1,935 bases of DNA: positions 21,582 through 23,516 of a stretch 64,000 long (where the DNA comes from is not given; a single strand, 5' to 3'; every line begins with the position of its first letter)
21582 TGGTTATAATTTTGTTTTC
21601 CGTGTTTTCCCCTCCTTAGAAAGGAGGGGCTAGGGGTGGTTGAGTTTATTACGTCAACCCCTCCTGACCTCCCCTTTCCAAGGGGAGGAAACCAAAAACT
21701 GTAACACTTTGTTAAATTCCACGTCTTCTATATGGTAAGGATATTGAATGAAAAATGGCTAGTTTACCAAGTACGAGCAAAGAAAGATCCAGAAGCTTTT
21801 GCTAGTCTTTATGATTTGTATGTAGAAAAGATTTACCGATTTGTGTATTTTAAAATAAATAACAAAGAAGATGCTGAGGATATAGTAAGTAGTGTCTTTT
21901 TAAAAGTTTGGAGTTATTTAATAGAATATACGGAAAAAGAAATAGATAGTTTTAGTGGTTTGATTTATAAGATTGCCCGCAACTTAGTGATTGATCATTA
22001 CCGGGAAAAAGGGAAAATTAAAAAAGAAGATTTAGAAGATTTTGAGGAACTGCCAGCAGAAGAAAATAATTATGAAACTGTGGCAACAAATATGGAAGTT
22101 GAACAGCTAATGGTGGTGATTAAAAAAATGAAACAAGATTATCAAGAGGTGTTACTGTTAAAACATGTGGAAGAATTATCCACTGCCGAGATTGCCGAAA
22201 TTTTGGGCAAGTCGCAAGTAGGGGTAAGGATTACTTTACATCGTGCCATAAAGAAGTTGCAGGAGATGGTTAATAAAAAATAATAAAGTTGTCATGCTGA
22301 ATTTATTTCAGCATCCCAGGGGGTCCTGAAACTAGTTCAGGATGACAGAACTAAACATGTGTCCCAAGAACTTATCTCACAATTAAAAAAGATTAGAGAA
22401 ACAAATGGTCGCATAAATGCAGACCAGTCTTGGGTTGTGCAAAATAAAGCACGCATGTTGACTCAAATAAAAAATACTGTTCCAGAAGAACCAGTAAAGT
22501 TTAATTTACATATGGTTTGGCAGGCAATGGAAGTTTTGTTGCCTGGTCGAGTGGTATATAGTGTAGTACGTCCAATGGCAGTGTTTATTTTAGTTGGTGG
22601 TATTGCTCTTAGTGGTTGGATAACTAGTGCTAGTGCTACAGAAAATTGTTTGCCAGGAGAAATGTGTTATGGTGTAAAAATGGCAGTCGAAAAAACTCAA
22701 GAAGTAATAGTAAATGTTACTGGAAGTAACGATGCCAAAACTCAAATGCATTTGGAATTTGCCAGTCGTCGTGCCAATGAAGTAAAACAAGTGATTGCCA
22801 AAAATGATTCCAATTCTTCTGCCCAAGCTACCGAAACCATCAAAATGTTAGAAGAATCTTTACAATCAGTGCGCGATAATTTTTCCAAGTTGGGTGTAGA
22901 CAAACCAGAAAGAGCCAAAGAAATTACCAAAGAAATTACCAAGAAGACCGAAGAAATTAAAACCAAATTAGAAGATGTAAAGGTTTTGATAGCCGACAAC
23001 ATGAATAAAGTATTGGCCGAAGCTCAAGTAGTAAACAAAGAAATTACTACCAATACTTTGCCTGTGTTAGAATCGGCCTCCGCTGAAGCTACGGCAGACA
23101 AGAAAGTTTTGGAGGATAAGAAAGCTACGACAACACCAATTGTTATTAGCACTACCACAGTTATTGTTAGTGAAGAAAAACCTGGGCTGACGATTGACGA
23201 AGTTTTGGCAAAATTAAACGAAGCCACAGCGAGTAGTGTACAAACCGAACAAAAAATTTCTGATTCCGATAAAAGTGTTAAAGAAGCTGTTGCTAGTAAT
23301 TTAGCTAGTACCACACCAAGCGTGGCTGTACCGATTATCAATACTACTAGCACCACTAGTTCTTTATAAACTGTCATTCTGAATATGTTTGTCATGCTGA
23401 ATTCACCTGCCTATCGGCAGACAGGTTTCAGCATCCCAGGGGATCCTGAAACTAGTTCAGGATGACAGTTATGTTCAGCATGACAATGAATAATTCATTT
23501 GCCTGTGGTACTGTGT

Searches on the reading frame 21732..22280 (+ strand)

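Call 70: search_protein_families(library=pfam, proteins=[window:21732-22280:+], max_evalue=0.00001)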
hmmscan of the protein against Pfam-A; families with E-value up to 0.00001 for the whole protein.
window:21732-22280:+ (183 aa): 3 families
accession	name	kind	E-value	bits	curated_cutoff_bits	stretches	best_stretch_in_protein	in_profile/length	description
PF08281.18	Sigma70_r4_2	-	3.9e-14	52.5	25.7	1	124-176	2-54/54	Sigma-70, region 4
PF04542.20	Sigma70_r2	-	2.3e-11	43.8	24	1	26-94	1-69/71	Sigma-70 region 2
PF04545.22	Sigma70_r4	-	1.5e-07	31.2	24.1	1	130-178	2-50/50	Sigma-70, region 4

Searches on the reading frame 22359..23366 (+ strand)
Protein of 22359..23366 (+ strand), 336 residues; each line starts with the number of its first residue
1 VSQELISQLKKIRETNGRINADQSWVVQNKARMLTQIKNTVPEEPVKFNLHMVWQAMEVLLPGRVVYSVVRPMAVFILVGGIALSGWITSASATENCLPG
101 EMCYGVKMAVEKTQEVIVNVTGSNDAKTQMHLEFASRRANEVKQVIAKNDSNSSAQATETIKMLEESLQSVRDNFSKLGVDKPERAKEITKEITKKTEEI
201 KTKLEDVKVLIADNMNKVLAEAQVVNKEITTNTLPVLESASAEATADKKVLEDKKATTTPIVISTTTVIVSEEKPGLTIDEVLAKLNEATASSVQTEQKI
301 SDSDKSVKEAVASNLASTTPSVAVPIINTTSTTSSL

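Call 70: search_protein_families(library=pfam, proteins=[window:22359-23366:+], max_evalue=0.00001)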
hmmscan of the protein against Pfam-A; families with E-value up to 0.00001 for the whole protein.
window:22359-23366:+ (336 aa): 1 family
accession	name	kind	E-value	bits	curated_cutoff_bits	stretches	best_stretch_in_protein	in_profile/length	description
PF18915.5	DUF5667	-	2.2e-07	31.7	27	1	97-205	2-97/99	Domain of unknown function (DUF5667)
